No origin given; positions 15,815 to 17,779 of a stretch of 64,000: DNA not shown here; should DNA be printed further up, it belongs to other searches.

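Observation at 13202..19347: Tandem array of four paralogous membrane proteins with a conserved '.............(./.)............' signature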

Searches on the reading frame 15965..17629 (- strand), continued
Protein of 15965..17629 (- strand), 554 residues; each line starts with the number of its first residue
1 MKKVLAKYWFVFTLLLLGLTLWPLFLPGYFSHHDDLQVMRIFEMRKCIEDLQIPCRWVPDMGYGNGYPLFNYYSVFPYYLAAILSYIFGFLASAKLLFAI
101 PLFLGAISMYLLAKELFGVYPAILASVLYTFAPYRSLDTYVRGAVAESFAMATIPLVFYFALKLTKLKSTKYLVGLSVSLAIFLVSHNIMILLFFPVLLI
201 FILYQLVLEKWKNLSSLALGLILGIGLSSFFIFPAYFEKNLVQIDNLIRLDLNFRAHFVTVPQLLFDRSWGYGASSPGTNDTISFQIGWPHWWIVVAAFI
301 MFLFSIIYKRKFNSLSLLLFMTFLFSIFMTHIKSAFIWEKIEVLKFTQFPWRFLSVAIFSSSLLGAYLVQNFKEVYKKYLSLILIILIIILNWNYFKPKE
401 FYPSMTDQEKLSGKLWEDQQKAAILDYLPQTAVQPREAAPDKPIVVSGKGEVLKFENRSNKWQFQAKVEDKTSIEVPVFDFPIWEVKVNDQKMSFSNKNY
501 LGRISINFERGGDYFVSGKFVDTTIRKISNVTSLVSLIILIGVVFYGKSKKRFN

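Call 26: fold_search(model_id=the predicted structure, library=pdb)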
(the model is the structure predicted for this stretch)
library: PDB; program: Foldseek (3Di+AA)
matches with E <= 10: 327; with E <= 0.001: 10
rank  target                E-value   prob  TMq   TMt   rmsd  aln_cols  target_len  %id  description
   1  3wak                  5.4e-05  1.00  0.43  0.29  12.5       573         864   13  Crystal structure of the Archaeoglobus fulgidus oligosaccharyltransferase (O29867_ARCFU) in the apo form (released 2013-10-30)
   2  7e9s_A                1.8e-04  1.00  0.44  0.30  12.6       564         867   13  Archaeal oligosaccharyltransferase AglB from Archaeoglobus fulgidus in complex with an inhibitory peptide and a dolich (released 2021-09-08)
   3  3waj                  3.1e-04  1.00  0.38  0.28  13.7       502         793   14  Crystal structure of the Archaeoglobus fulgidus oligosaccharyltransferase (O29867_ARCFU) complex with Zn and sulfate (released 2013-10-30)
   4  5ezm                  3.3e-04  1.00  0.27  0.28  21.7       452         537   12  Crystal Structure of ArnT from Cupriavidus metallidurans in the apo state (released 2016-02-17)
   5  6s7o_A                3.6e-04  1.00  0.41  0.35  15.3       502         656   14  Cryo-EM structure of human oligosaccharyltransferase complex OST-A (released 2019-12-18)
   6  5f15                  4.1e-04  1.00  0.42  0.43   6.7       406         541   12  Crystal Structure of ArnT from Cupriavidus metallidurans bound to Undecaprenyl phosphate (released 2016-02-17)
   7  8age_A                6.8e-04  1.00  0.42  0.37  11.9       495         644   11  Structure of yeast oligosaccharylransferase complex with acceptor peptide bound (released 2022-12-07)
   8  8pn9_A                7.4e-04  1.00  0.37  0.32  16.1       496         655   13  Structure of human oligosaccharyltransferase OST-A complex bound to NGI-1 (released 2024-05-08)
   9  7oci_F                8.4e-04  1.00  0.40  0.36  12.8       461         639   12  Cryo-EM structure of yeast Ost6p containing oligosaccharyltransferase complex (released 2022-02-16)
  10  8b6l_I                9.5e-04  1.00  0.40  0.33  14.4       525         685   12  Subtomogram average of the human Sec61-TRAP-OSTA-translocon (released 2022-12-07)
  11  6s7t_A                1.5e-03  1.00  0.38  0.31  14.5       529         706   12  Cryo-EM structure of human oligosaccharyltransferase complex OST-B (released 2019-12-18)
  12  9i5k_A                1.9e-03  1.00  0.39  0.43   9.9       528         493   13  Structure of the Chaetomium thermophilum Pmt4 homodimer (C2 symmetry) (released 2025-12-24)
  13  6ftg_5                2.0e-03  1.00  0.40  0.35  19.1       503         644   11  Subtomogram average of OST-containing ribosome-translocon complexes from canine rough microsomal membranes (released 2018-03-21)
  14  6ezn_F                2.2e-03  1.00  0.42  0.37  14.7       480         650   11  Cryo-EM structure of the yeast oligosaccharyltransferase (OST) complex (released 2018-01-17)
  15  8agc_A                2.3e-03  1.00  0.39  0.32  13.8       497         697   12  Structure of yeast oligosaccharylransferase complex with lipid-linked oligosaccharide and non-acceptor peptide bound (released 2022-12-07)
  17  5ogl_A                3.4e-03  1.00  0.42  0.35   8.6       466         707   15  Structure of bacterial oligosaccharyltransferase PglB in complex with an acceptor peptide and an lipid-linked oligosac (released 2017-10-25)
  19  7bve_A                4.8e-03  1.00  0.38  0.22  20.9       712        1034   10  Cryo-EM structure of Mycobacterium smegmatis arabinosyltransferase EmbC2-AcpM2 in complex with ethambutol (released 2020-04-29)
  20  7bvc_B                5.5e-03  0.99  0.35  0.21  21.1       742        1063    7  Cryo-EM structure of Mycobacterium smegmatis arabinosyltransferase EmbA-EmbB-AcpM2 in complex with ethambutol (released 2020-04-29)
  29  7bvc_A                5.5e-02  0.90  0.35  0.20  20.6       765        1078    8  Cryo-EM structure of Mycobacterium smegmatis arabinosyltransferase EmbA-EmbB-AcpM2 in complex with ethambutol (released 2020-04-29)
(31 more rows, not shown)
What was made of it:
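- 15965..17629 (-): Paralog C (554 aa): full-length GT-C-type membrane protein, the one modelled. Foldseek top hits are AglB, ArnT, STT3, PglB, Pmt4, Emb, AftD and DPY19 (call 26).
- Closest known: ArnT/PMT_2-type GT-C transferases. Same: ArnT is a top structural hit (call 26).
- Closest known: Oligosaccharyltransferases AglB/STT3/PglB. Same: Best Foldseek hits (3wak E 5e-5; 5ogl, 6s7o; call 26).
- Closest known: Mycobacterial EmbC-EmbA-EmbB tandem arabinosyltransferases. Same: They are structural hits (7bve, 7bvc; call 26).
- STT3, AglB and Pmt4 are among the top structural hits (call 26).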

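Call 53: search_protein_representatives(alignment_id=A2)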
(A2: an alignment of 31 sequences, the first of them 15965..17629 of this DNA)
Query: 31 sequences, 555 profile positions. Proteins with E-value up to 0.001 (for the whole library): 18060; up to 1e-10: 12911; up to 1e-30: 5662. The best 150 are listed.
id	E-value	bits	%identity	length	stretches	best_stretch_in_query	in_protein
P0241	0.0e+00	1076.0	-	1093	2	4-553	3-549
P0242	5.8e-206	701.8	-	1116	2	9-546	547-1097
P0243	5.6e-204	695.2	-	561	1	1-554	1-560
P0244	1.6e-199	680.5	-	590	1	3-548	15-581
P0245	8.8e-185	631.9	-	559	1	7-553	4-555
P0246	4.3e-180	616.4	-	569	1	2-552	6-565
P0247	5.8e-180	615.9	-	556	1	5-552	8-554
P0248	4.2e-179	613.1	-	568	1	3-554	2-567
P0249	7.7e-179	612.2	-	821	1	11-547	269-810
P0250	5.6e-175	599.5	-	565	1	6-545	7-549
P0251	1.2e-173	595.1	-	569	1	7-545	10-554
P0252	1.7e-172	591.3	-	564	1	6-548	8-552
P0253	1.8e-172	591.2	-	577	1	3-553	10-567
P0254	5.6e-168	576.4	-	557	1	33-551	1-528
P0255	1.6e-166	571.6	-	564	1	8-549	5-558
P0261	2.7e-164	564.2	-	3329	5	13-542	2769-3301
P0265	8.1e-163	559.3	-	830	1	3-553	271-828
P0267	1.8e-160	551.6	-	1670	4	6-548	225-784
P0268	7.2e-160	549.6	-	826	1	10-543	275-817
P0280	2.9e-153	527.8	-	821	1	9-544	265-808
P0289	6.7e-146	503.5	-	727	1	8-546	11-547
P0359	4.2e-123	428.3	-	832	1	8-551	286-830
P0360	5.1e-123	428.0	-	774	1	5-551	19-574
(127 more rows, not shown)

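Call 54: search_protein_families(library=pfam, proteins=[P0249, P0265, P0268, P0280, P0359, L021:7569-10004:+, L035:7503-10001:+, P0289, P0360], max_evalue=0.001)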
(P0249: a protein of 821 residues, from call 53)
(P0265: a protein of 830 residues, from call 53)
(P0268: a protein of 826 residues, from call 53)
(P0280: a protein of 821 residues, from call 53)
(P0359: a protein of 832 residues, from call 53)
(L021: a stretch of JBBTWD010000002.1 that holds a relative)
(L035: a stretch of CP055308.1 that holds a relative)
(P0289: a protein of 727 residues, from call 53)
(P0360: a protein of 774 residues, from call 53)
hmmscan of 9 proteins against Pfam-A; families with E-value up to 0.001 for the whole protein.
P0249 (821 aa): 4 families
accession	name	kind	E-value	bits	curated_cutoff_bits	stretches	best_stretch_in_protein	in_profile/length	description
PF00535.33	Glycos_transf_2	-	2.1e-25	90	23.3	1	4-133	1-129/168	Glycosyl transferase family 2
PF13641.12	Glyco_tranf_2_3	-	9.2e-16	59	27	1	3-234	3-227/230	Glycosyltransferase like family 2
PF10111.15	Glyco_tranf_2_2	-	4.2e-06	26.9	27.3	1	31-198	29-196/276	Glycosyltransferase like family 2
PF10131.15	PTPS_related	-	8.5e-06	24.9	26.4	1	329-653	1-308/621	6-pyruvoyl-tetrahydropterin synthase related domain; membrane protein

P0265 (830 aa): 4 families
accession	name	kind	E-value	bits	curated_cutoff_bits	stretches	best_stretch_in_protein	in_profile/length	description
PF00535.33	Glycos_transf_2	-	1.1e-25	91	23.3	1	6-121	1-117/168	Glycosyl transferase family 2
PF13641.12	Glyco_tranf_2_3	-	9.7e-14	52.4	27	1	5-225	3-216/230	Glycosyltransferase like family 2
PF10111.15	Glyco_tranf_2_2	-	1.7e-06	28.2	27.3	1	32-208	28-204/276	Glycosyltransferase like family 2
PF10131.15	PTPS_related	-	1.8e-05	23.8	26.4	1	339-672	1-310/621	6-pyruvoyl-tetrahydropterin synthase related domain; membrane protein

P0268 (826 aa): 6 families
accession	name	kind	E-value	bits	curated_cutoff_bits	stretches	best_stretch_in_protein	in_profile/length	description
PF00535.33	Glycos_transf_2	-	7.6e-23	81.7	23.3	1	11-185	1-166/168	Glycosyl transferase family 2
PF13641.12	Glyco_tranf_2_3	-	7.2e-15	56.1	27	1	8-232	2-220/230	Glycosyltransferase like family 2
PF10131.15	PTPS_related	-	2.1e-14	53.3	26.4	1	336-677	1-287/621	6-pyruvoyl-tetrahydropterin synthase related domain; membrane protein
PF10111.15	Glyco_tranf_2_2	-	2.6e-05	24.3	27.3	0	36-105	25-101/276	Glycosyltransferase like family 2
PF13632.12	Glyco_trans_2_3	-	7.6e-05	23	27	1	154-243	55-129/198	Glycosyl transferase family group 2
PF13231.12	PMT_2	-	0.00062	20.5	26.1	1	340-485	3-145/160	Dolichyl-phosphate-mannose-protein mannosyltransferase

P0280 (821 aa): 5 families
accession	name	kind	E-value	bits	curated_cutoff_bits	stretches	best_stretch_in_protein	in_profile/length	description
PF00535.33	Glycos_transf_2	-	1.9e-25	90.2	23.3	1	10-172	1-165/168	Glycosyl transferase family 2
PF10111.15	Glyco_tranf_2_2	-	1.2e-06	28.7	27.3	1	10-113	1-104/276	Glycosyltransferase like family 2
PF13641.12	Glyco_tranf_2_3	-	1.6e-05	25.5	27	1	9-99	3-95/230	Glycosyltransferase like family 2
PF10131.15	PTPS_related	-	1.9e-05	23.7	26.4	1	327-589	1-248/621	6-pyruvoyl-tetrahydropterin synthase related domain; membrane protein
PF13231.12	PMT_2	-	3e-05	24.7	26.1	1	331-478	3-145/160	Dolichyl-phosphate-mannose-protein mannosyltransferase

P0359 (832 aa): 5 families
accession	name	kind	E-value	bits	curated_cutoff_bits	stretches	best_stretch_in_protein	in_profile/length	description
PF00535.33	Glycos_transf_2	-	3.4e-26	92.6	23.3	1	5-178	1-167/168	Glycosyl transferase family 2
PF13641.12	Glyco_tranf_2_3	-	7.6e-16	59.3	27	1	2-218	1-214/230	Glycosyltransferase like family 2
PF10111.15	Glyco_tranf_2_2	-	2e-11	44.3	27.3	1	6-204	2-205/276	Glycosyltransferase like family 2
PF13632.12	Glyco_trans_2_3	-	5.4e-05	23.5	27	1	83-220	4-127/198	Glycosyl transferase family group 2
PF02709.20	Glyco_transf_7C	-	0.00018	21.5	23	1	159-210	15-67/78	N-terminal domain of galactosyltransferase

L021:7569-10004:+ (811 aa): 5 families
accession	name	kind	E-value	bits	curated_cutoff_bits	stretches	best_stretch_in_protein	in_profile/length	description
PF00535.33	Glycos_transf_2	-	6.2e-27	95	23.3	1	4-140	1-132/168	Glycosyl transferase family 2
PF13641.12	Glyco_tranf_2_3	-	2.3e-17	64.2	27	1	3-232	3-227/230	Glycosyltransferase like family 2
PF13632.12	Glyco_trans_2_3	-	1.5e-06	28.6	27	1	81-276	1-179/198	Glycosyl transferase family group 2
PF10131.15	PTPS_related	-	0.00027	20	26.4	1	327-644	1-301/621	6-pyruvoyl-tetrahydropterin synthase related domain; membrane protein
PF10111.15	Glyco_tranf_2_2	-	0.0006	19.8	27.3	0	5-106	2-109/276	Glycosyltransferase like family 2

L035:7503-10001:+ (832 aa): 6 families
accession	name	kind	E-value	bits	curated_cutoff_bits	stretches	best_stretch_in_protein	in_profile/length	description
PF00535.33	Glycos_transf_2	-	3.3e-24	86.2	23.3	1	8-182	1-167/168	Glycosyl transferase family 2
PF13641.12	Glyco_tranf_2_3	-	3.4e-19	70.2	27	1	7-235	3-227/230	Glycosyltransferase like family 2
PF13506.12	Glyco_transf_21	-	3.7e-06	27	21.7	1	75-230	24-167/174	Glycosyl transferase family 21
PF13712.12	Glyco_tranf_2_5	-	7.5e-06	26.2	27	1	61-230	35-198/210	Glycosyltransferase like family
PF10111.15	Glyco_tranf_2_2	-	3.3e-05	23.9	27.3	1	31-205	28-202/276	Glycosyltransferase like family 2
PF10131.15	PTPS_related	-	0.00037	19.5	26.4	1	339-509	1-169/621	6-pyruvoyl-tetrahydropterin synthase related domain; membrane protein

P0289 (727 aa): 4 families
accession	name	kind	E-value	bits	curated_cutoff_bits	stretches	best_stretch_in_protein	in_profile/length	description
PF02366.24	PMT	-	8.3e-12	45.6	22.7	1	558-710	2-157/245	Dolichyl-phosphate-mannose-protein mannosyltransferase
PF10131.15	PTPS_related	-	1.2e-08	34.3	26.4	1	74-392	1-301/621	6-pyruvoyl-tetrahydropterin synthase related domain; membrane protein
PF13231.12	PMT_2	-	6.4e-08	33.4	26.1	1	621-725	7-112/160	Dolichyl-phosphate-mannose-protein mannosyltransferase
PF09586.16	YfhO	-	0.00028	19.9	28.5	1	455-521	756-822/835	Bacterial membrane protein YfhO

P0360 (774 aa): 14 families
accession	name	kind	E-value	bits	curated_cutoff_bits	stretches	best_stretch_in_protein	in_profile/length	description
PF10131.15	PTPS_related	-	6.1e-20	71.7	26.4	1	86-428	1-319/621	6-pyruvoyl-tetrahydropterin synthase related domain; membrane protein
PF00515.34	TPR_1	-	3e-13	49.4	27.8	2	652-684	2-34/34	Tetratricopeptide repeat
PF13181.12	TPR_8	-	1.2e-12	47.4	25.7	0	652-683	2-33/34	Tetratricopeptide repeat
PF07719.23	TPR_2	-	4.4e-12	45.6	27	0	652-683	2-33/34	Tetratricopeptide repeat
PF13431.12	TPR_17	-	4.6e-09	36.3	24.4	1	673-705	1-33/34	Tetratricopeptide repeat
PF14559.12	TPR_19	-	1.2e-07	32.4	25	1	667-712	7-52/68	Tetratricopeptide repeat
PF13174.12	TPR_6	-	2.5e-07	31.3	26.3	0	724-753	3-31/33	Tetratricopeptide repeat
PF13424.12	TPR_12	-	4.2e-07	30.5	30.1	1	686-751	4-74/77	Tetratricopeptide repeat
PF13432.12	TPR_16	-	1.6e-06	28.9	32.7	0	670-715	16-61/65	Tetratricopeptide repeat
PF23914.1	TPR_CcmH_CycH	-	2.3e-05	24.7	42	1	656-754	55-153/158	Cytochrome c-type biogenesis protein H TPR domain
PF13176.12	TPR_7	-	2.7e-05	24.4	27.9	0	687-715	1-29/36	Tetratricopeptide repeat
PF25068.1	ARM_TT21_4th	-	9.3e-05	23.2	30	1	694-770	8-79/153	Tetratricopeptide repeat protein 21 forth ARM domain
PF13414.12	TPR_11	-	0.00011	22.3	26.8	1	665-696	8-39/42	TPR repeat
PF13428.12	TPR_14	-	0.00035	21.4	23.5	0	686-728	2-42/44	Tetratricopeptide repeat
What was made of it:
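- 17626..19347 (-): Paralog D (573 aa): full-length GT-C-type membrane protein, first gene of the array. In other lineages it is fused to an N-terminal GT2 domain (call 54).
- GT2 fusions to D-type proteins occur in other lineages (call 54). GT2 fusions exist in other lineages (call 54).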

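Call 56: search_protein_families(library=ncbifam, proteins=[L021:7569-8348:+, L035:7503-8300:+], max_evalue=0.00001)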
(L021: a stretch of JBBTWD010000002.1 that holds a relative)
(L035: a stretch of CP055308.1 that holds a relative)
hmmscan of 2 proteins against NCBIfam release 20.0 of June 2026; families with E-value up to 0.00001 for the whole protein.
L021:7569-8348:+ (260 aa): 14 families
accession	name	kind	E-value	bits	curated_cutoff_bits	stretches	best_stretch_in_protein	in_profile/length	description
TIGR01556.1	rhamnosyltran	subfamily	3.9e-20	72.2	200.55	1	10-226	3-210/281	rhamnosyltransferase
TIGR03965.1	mycofact_glyco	equivalog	1.2e-15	57.4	280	1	4-216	77-280/467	mycofactocin biosynthesis glycosyltransferase MftF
NF047683.1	TeichurnBiosyTuaG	equivalog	8.3e-14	51.8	400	1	3-108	8-116/252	teichuronic acid biosynthesis protein TuaG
NF038302.1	EPS_HpsE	equivalog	7.6e-13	48.1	300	1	1-218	1-224/307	hormogonium polysaccharide biosynthesis glycosyltransferase HpsE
NF007482.0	PRK10073.1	equivalog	1.3e-12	47.4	423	1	2-105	7-112/334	glycosyltransferase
TIGR03937.1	PgaC_IcaA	equivalog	5e-12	45.5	422.3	1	3-212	47-246/407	poly-beta-1,6-N-acetyl-D-glucosamine synthase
NF041875.1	EPS_EpsD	equivalog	1e-11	44.9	370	1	3-114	1-115/325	exopolysaccharide biosynthesis glycosyltransferase EpsD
TIGR04009.1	wcaE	equivalog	2.5e-11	43.3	369.2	1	1-121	1-125/248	colanic acid biosynthesis glycosyltransferase WcaE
TIGR04283.1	glyco_like_mftF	equivalog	4.1e-11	42.9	182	1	3-110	1-105/221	TIGR04283 family arsenosugar biosynthesis glycosyltransferase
NF053739.1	GlytfEpsEBac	equivalog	3e-10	39.5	450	1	3-126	3-130/265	glycosyltransferase EpsE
NF038299.1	EPS_HpsN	equivalog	3.1e-10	39.5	425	1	2-219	2-223/317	hormogonium polysaccharide biosynthesis glycosyltransferase HpsN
TIGR03111.1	glyc2_xrt_Gpos1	hypoth_equivalog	4.6e-10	38.9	363.95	1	3-117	51-170/439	TIGR03111 family XrtG-associated glycosyltransferase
NF050050.1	ProtGlycPglI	equivalog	1.7e-09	37.5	500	1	2-128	3-132/306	GalNAc(5)-diNAcBac-PP-undecaprenol beta-1,3-glucosyltransferase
TIGR04242.1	nodulat_NodC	equivalog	3.5e-07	29.5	550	1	4-111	51-163/395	chitooligosaccharide synthase NodC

L035:7503-8300:+ (266 aa): 16 families
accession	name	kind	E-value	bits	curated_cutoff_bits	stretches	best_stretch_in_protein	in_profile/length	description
TIGR01556.1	rhamnosyltran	subfamily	1.5e-20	73.5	200.55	1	22-229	12-210/281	rhamnosyltransferase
TIGR03965.1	mycofact_glyco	equivalog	8.2e-19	67.8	280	1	5-226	74-287/467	mycofactocin biosynthesis glycosyltransferase MftF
NF041875.1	EPS_EpsD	equivalog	5.5e-16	58.9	370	1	7-224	1-211/325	exopolysaccharide biosynthesis glycosyltransferase EpsD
NF038299.1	EPS_HpsN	equivalog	8.5e-14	51.2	425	1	5-221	1-222/317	hormogonium polysaccharide biosynthesis glycosyltransferase HpsN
TIGR03937.1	PgaC_IcaA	equivalog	6.9e-13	48.3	422.3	1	2-214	42-245/407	poly-beta-1,6-N-acetyl-D-glucosamine synthase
TIGR03111.1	glyc2_xrt_Gpos1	hypoth_equivalog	4.4e-11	42.2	363.95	1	2-115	46-165/439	TIGR03111 family XrtG-associated glycosyltransferase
NF007482.0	PRK10073.1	equivalog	8e-11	41.5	423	1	1-108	2-112/334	glycosyltransferase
TIGR04283.1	glyco_like_mftF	equivalog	2.3e-10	40.5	182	1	8-107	2-99/221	TIGR04283 family arsenosugar biosynthesis glycosyltransferase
NF047683.1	TeichurnBiosyTuaG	equivalog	6.1e-10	39.2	400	1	2-112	3-117/252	teichuronic acid biosynthesis protein TuaG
NF038302.1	EPS_HpsE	equivalog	1.3e-08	34.2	300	1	8-219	4-222/307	hormogonium polysaccharide biosynthesis glycosyltransferase HpsE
NF050050.1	ProtGlycPglI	equivalog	1.7e-08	34.2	500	1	5-128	2-129/306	GalNAc(5)-diNAcBac-PP-undecaprenol beta-1,3-glucosyltransferase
NF053739.1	GlytfEpsEBac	equivalog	2.1e-07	30.2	450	1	5-116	1-117/265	glycosyltransferase EpsE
NF050819.1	PolSacchBiosHfsG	equivalog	3e-07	29.9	500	0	21-100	26-110/302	polysaccharide biosynthesis protein HfsG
NF045692.1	OglycostaseCruG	equivalog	1e-06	27.9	600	1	8-218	44-254/386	2'-O-glycosyltransferase CruG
TIGR04009.1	wcaE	equivalog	3e-06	26.7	369.2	1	28-119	29-120/248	colanic acid biosynthesis glycosyltransferase WcaE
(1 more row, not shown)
